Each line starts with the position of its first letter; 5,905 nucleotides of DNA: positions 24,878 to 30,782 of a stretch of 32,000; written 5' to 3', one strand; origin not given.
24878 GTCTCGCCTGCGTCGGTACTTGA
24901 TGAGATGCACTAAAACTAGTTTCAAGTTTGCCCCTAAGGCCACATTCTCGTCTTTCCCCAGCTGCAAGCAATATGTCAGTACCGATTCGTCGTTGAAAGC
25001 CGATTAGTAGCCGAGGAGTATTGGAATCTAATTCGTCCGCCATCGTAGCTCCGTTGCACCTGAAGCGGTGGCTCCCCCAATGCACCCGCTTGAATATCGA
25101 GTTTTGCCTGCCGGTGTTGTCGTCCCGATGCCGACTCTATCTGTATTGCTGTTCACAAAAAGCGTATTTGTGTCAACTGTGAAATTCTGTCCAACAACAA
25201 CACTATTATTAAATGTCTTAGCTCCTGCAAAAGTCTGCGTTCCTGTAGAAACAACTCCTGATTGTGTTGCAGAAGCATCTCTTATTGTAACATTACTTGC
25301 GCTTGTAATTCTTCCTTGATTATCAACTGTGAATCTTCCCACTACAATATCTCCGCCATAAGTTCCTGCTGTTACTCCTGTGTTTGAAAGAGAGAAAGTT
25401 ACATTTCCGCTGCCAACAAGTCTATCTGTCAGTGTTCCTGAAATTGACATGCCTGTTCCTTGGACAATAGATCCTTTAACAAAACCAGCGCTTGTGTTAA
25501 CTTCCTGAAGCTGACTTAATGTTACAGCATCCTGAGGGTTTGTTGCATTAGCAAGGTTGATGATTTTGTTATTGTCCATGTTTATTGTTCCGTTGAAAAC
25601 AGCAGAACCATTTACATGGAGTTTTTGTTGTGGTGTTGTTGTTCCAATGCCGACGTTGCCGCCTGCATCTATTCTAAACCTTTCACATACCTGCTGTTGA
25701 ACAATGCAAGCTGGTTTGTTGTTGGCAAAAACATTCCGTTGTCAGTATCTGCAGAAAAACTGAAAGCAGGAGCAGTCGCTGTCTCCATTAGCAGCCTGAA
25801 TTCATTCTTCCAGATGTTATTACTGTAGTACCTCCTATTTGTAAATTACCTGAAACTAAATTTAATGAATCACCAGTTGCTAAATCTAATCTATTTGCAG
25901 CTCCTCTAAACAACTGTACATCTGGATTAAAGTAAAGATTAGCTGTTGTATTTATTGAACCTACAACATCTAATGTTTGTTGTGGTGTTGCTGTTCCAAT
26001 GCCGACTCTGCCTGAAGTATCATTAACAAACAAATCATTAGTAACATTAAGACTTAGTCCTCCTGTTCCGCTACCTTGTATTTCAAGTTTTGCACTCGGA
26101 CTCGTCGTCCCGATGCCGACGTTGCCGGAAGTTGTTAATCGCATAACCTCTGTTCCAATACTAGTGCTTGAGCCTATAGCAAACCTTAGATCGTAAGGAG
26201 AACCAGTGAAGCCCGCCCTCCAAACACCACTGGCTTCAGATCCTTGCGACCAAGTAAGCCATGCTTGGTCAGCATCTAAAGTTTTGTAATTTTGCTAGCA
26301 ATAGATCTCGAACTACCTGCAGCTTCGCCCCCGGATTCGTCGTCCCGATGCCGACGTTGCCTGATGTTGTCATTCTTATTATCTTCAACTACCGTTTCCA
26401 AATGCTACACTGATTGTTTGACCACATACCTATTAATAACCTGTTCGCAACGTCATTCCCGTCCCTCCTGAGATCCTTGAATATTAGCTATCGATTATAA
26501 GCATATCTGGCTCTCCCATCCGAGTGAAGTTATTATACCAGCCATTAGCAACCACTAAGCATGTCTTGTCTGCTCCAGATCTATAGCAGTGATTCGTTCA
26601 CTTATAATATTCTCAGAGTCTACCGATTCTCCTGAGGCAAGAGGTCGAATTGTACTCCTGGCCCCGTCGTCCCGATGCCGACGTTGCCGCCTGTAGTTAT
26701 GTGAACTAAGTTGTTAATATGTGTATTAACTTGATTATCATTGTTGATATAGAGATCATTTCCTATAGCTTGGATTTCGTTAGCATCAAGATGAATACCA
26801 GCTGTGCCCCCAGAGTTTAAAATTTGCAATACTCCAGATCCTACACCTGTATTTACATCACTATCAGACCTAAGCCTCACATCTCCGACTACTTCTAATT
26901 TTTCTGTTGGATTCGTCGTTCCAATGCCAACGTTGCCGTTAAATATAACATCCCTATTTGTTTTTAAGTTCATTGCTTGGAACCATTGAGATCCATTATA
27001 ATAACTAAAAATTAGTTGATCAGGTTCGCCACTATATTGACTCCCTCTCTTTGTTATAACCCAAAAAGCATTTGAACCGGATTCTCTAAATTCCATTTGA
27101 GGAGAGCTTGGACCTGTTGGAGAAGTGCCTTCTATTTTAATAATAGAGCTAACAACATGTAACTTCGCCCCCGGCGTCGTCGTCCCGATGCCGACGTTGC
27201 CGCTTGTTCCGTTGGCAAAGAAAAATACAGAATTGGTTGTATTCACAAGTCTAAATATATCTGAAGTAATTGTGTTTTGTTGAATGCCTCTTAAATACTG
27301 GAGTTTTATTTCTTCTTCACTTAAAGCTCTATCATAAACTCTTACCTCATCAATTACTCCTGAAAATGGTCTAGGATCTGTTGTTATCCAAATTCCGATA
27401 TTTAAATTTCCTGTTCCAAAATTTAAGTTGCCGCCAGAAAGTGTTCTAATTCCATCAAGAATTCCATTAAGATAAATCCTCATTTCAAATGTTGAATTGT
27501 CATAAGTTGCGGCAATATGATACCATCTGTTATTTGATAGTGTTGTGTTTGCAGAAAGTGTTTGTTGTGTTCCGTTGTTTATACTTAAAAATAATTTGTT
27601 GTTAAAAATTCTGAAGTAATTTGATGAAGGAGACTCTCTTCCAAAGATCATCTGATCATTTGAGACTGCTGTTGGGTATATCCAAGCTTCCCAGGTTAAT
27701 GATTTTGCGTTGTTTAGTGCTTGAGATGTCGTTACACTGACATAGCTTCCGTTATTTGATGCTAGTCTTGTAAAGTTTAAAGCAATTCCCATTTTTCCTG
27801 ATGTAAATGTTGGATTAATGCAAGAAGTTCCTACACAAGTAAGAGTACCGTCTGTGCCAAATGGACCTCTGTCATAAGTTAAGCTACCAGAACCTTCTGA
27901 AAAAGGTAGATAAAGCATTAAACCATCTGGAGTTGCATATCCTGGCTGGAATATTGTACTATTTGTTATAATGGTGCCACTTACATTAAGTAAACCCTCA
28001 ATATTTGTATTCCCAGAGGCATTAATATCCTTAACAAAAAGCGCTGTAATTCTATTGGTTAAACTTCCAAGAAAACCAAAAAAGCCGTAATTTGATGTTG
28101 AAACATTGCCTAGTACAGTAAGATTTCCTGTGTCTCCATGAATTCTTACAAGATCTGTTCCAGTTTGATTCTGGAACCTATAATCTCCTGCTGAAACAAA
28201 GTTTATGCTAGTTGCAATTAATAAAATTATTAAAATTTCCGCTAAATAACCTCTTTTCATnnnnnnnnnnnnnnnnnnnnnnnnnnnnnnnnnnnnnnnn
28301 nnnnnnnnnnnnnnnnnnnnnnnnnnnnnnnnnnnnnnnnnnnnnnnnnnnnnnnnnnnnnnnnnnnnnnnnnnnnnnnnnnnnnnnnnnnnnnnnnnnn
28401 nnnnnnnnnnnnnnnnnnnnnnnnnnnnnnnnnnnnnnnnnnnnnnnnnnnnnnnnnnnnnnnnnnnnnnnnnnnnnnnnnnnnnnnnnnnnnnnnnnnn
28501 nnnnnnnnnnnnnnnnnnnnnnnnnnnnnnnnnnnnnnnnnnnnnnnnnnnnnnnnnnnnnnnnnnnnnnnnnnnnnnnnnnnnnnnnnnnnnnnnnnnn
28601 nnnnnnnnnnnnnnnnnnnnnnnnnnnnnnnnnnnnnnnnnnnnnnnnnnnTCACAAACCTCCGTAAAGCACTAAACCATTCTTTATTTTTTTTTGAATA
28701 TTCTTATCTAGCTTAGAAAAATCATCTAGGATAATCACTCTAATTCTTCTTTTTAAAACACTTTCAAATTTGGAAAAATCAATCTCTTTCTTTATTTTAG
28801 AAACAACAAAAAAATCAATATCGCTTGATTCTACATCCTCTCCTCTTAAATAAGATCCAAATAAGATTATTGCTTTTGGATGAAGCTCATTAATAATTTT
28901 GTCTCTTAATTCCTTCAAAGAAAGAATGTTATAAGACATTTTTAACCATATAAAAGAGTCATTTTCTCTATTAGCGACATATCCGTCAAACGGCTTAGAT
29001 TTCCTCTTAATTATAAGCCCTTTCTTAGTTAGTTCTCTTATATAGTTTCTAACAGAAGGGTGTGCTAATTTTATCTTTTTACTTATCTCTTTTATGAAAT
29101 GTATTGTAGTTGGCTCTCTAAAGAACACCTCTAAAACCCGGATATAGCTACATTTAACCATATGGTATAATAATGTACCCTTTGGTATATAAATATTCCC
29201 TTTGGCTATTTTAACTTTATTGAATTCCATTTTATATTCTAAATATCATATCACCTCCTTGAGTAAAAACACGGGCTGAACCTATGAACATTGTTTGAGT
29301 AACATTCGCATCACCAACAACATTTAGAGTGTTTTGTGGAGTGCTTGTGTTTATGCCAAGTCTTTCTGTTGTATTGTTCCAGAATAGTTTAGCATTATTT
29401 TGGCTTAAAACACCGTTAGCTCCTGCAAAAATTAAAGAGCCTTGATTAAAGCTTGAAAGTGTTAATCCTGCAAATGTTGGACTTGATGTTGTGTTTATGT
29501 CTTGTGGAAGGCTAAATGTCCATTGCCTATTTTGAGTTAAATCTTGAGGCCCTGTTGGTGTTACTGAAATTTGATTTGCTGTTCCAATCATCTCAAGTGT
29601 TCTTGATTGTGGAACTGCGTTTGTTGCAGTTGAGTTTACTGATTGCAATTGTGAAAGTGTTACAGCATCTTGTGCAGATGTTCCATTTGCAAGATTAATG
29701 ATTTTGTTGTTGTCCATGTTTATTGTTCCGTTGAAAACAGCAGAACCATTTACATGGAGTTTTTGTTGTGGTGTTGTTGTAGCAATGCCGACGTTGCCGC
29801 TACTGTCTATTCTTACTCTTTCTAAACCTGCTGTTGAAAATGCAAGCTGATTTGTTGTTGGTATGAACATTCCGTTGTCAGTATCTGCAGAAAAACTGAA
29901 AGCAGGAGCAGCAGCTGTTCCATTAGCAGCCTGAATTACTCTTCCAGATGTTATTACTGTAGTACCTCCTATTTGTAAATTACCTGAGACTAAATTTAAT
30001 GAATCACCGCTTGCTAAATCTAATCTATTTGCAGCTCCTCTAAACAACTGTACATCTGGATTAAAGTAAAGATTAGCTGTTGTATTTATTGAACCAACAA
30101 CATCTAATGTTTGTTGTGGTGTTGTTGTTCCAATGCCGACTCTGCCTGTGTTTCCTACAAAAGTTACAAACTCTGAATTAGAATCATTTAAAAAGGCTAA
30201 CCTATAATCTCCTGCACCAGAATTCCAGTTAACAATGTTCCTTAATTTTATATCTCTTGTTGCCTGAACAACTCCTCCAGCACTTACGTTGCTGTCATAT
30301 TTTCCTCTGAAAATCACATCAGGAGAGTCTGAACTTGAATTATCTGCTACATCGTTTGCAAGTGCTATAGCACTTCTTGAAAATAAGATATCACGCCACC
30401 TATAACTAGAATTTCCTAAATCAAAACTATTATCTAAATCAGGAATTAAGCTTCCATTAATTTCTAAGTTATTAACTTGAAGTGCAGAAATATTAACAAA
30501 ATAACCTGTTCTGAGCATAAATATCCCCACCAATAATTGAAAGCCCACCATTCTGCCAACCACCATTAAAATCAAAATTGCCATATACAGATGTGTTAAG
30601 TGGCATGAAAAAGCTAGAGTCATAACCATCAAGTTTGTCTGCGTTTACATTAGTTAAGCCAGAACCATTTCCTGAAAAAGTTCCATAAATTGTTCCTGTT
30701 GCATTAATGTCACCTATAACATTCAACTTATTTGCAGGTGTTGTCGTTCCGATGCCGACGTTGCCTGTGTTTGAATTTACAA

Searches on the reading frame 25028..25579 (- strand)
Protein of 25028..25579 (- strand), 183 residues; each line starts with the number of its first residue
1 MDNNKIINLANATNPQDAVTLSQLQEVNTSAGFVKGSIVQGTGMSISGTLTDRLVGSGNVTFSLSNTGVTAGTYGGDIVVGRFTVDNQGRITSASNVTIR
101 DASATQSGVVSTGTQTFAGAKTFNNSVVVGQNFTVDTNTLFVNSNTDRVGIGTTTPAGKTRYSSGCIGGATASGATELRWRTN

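Call 39: find_homologous_proteins(query=window:25028-25579:-, max_evalue=1e-10)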
Query window:25028-25579:- (183 aa): 6 proteins with E <= 1e-10 among 290 candidates.
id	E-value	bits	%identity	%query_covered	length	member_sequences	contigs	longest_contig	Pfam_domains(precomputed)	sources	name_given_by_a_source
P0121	5.9e-13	68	58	23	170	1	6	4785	-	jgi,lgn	-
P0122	8.6e-13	67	71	22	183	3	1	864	-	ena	-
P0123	8.2e-12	64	56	26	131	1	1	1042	-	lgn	-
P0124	1.9e-11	63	53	20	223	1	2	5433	-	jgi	jgi:hypothetical protein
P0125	6.1e-11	61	53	31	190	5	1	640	PF18454.8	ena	-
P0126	6.7e-11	61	53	31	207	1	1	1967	PF18454.8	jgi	-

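Call 79: search_protein_families(library=pfam, proteins=[window:25028-25579:-], max_evalue=0.01)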
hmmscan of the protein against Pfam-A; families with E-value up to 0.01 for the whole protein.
window:25028-25579:- (183 aa): 1 family
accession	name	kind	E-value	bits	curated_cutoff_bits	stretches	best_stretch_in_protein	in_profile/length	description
PF05662.19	YadA_stalk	-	1.3e-07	32.3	28.4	1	5-41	1-37/43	Coiled stalk of trimeric autotransporter adhesin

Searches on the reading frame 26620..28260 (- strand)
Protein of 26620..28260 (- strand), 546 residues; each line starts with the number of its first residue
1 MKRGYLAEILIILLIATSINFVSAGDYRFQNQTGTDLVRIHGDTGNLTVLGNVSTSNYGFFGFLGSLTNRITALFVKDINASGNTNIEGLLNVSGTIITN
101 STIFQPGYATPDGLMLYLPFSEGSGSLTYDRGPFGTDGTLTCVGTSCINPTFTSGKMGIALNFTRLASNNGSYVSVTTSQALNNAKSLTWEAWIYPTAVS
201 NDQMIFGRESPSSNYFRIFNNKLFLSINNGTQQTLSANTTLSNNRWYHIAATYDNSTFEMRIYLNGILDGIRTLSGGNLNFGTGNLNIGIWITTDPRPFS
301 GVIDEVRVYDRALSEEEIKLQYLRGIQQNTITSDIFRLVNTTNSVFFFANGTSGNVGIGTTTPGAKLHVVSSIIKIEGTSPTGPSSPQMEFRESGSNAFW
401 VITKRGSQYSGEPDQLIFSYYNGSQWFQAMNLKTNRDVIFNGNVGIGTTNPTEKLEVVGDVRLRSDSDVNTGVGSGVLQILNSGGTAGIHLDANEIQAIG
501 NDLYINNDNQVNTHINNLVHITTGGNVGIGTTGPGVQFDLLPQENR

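Call 8: search_protein_families(library=pfam, proteins=[window:26620-28260:-], max_evalue=0.01)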
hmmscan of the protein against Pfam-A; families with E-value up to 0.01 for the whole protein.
window:26620-28260:- (546 aa): 1 family
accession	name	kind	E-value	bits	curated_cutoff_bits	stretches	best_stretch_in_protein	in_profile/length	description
PF13385.13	Laminin_G_3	-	8.2e-31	107.6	27.6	1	170-319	3-151/151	Concanavalin A-like lectin/glucanases superfamily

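Call 16: find_homologous_proteins(query=window:26620-28260:-)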
Query window:26620-28260:- (546 aa): 1414 proteins with E <= 0.001 among 8000 candidates; the best 120 are listed.
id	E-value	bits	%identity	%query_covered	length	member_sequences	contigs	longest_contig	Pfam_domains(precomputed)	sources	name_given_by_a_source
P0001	6.7e-47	179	39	34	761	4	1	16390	PF13884.12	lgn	-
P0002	2.7e-40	157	45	35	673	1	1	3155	-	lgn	-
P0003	1.0e-34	138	27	43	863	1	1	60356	-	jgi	jgi:hypothetical protein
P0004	1.6e-27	115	33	34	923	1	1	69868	PF12229.14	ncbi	ncbi:MAG: hypothetical protein QXR30_02810 [Candidatus Woesearchaeota archaeon]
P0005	5.7e-26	110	34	36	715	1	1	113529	-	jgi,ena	-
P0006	6.3e-25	106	32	27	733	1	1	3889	-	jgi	jgi:hypothetical protein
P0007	7.5e-25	106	32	26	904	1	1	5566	-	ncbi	ncbi:hypothetical protein ACFL4O_03215, partial [bacterium]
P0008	7.7e-25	106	32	34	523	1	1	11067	-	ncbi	-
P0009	3.3e-24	104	33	35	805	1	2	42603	-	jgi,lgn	jgi:hypothetical protein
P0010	4.6e-24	103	34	31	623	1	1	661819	-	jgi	jgi:hypothetical protein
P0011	7.7e-24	103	33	40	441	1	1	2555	PF07953.21,PF13385.14,PF02973.23,PF02210.32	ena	-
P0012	2.4e-23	101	32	47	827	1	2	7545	PF26696.1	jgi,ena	-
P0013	2.4e-23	101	32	38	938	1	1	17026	PF13385.14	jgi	jgi:hypothetical protein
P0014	2.9e-23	101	32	33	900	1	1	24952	-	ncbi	-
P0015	6.3e-23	100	30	35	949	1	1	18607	-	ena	-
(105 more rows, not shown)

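Call 31: search_protein_families(library=phrogs, proteins=[window:26620-28260:-], max_evalue=0.001)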
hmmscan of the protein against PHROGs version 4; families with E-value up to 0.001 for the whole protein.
window:26620-28260:- (546 aa): 7 families
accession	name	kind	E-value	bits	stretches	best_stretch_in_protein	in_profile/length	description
phrog_3545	-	unknown function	3.9e-13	49.4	1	168-324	798-975/1115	-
phrog_9942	-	tail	1.3e-07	31.1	1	313-397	436-517/1178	tail fiber protein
phrog_22373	-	unknown function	7.1e-06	25.7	1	214-322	86-193/688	-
phrog_18345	-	tail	7.5e-05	22.2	0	441-537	346-454/956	tail fiber protein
phrog_14220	-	unknown function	9.1e-05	22.7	1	113-319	6-177/401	-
phrog_3475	-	tail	0.00019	20.8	1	135-325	45-256/841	minor tail protein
phrog_9563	-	unknown function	0.00098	20.2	0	443-481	17-56/85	-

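Call 60: find_encoding_contigs(protein=window:26620-28260:-, flank=10000, max_places=3)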
Protein window:26620-28260:- (546 aa): no gene with exactly this product is on record in the collection.

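Call 65: search_protein_families(library=ncbifam, proteins=[window:26620-28260:-], max_evalue=0.01)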
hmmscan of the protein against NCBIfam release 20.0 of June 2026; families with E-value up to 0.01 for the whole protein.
window:26620-28260:- (546 aa): 1 family
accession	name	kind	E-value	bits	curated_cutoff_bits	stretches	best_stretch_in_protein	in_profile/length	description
NF052521.1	TafC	equivalog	1.5e-06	27.6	410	1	155-322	189-360/373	TafC family fimbrial protein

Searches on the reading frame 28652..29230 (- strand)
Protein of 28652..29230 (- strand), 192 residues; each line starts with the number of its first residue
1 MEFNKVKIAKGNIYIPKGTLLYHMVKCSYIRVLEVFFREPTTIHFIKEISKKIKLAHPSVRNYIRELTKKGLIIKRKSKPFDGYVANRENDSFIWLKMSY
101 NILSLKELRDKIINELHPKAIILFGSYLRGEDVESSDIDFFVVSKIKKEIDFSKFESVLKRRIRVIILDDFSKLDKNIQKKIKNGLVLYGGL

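Call 8: search_protein_families(library=pfam, proteins=[window:28652-29230:-], max_evalue=0.01)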
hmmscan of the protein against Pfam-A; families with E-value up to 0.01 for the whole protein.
window:28652-29230:- (192 aa): 8 families
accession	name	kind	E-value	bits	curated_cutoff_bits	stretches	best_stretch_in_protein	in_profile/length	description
PF18765.7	Polbeta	-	2.8e-09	37.4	26.9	1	111-189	6-88/93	Polymerase beta, Nucleotidyltransferase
PF01909.29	NTP_transf_2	-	7.6e-09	36.3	21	1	111-182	6-86/93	Nucleotidyltransferase domain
PF13412.12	HTH_24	-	0.00023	21.1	21.9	1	47-73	21-47/48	Winged helix-turn-helix DNA-binding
PF01978.25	TrmB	-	0.0012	19.1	25.6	1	47-81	26-60/68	Sugar-specific transcriptional regulator TrmB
PF21100.3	MCM_C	-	0.0045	17.2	27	0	29-79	7-59/64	MCM protein C-terminal winged helix-turn-helix domain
PF01047.28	MarR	-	0.005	17.2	24.6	1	46-78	20-52/59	MarR family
PF09202.17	Rio2_N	-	0.0064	17.2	27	0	47-85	28-65/82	Rio2, N-terminal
PF12802.13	MarR_2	-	0.0083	16.7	27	0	32-78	10-55/61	MarR family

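Call 25: find_encoding_contigs(protein=window:28652-29230:-, flank=10000, max_places=4)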
Protein window:28652-29230:- (192 aa): no gene with exactly this product is on record in the collection.

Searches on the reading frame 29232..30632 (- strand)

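Call 8: search_protein_families(library=pfam, proteins=[window:29232-30632:-], max_evalue=0.01)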
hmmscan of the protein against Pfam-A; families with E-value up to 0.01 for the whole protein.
window:29232-30632:- (466 aa): 2 families
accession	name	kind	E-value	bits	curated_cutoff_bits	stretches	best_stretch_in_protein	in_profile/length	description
PF05662.19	YadA_stalk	-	2.5e-08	34.6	28.4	1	310-340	1-31/43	Coiled stalk of trimeric autotransporter adhesin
PF03906.20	Phage_T7_tail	-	0.0096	16.1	25.2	0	301-334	120-154/157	Phage T7 tail fibre protein, N-terminal domain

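Call 31: search_protein_families(library=phrogs, proteins=[window:29232-30632:-], max_evalue=0.001)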
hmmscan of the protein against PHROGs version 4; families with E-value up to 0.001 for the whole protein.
window:29232-30632:- (466 aa): 13 families
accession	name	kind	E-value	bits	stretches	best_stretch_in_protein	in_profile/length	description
phrog_9942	-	tail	3.2e-17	62.8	1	237-332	155-236/1178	tail fiber protein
phrog_5906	-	unknown function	2e-11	45.2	1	395-444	13-62/197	-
phrog_28766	-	tail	2.9e-09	36.8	1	224-320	213-305/472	tail fiber protein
phrog_18345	-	tail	6.3e-09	35.7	1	144-431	420-592/956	tail fiber protein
phrog_9563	-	unknown function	8.3e-08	33.2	0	275-305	12-46/85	-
phrog_2710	-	tail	2.4e-07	30.5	1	299-340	125-167/781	tail fiber protein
phrog_6122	-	unknown function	3.1e-07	31.1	1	287-340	133-186/290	-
phrog_28668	-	unknown function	3.8e-07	31.2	0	266-304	17-55/153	-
phrog_25848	-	tail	4.1e-07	29.6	1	290-333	208-251/598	tail fiber protein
phrog_13535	-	unknown function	1.5e-05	26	0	275-307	12-48/147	-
phrog_3269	-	tail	2.6e-05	24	1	157-298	20-140/689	tail protein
phrog_4242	-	tail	0.00014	22.3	1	310-344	135-169/628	tail fiber protein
phrog_26019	-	unknown function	0.00046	18.9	0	220-302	1139-1218/1347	-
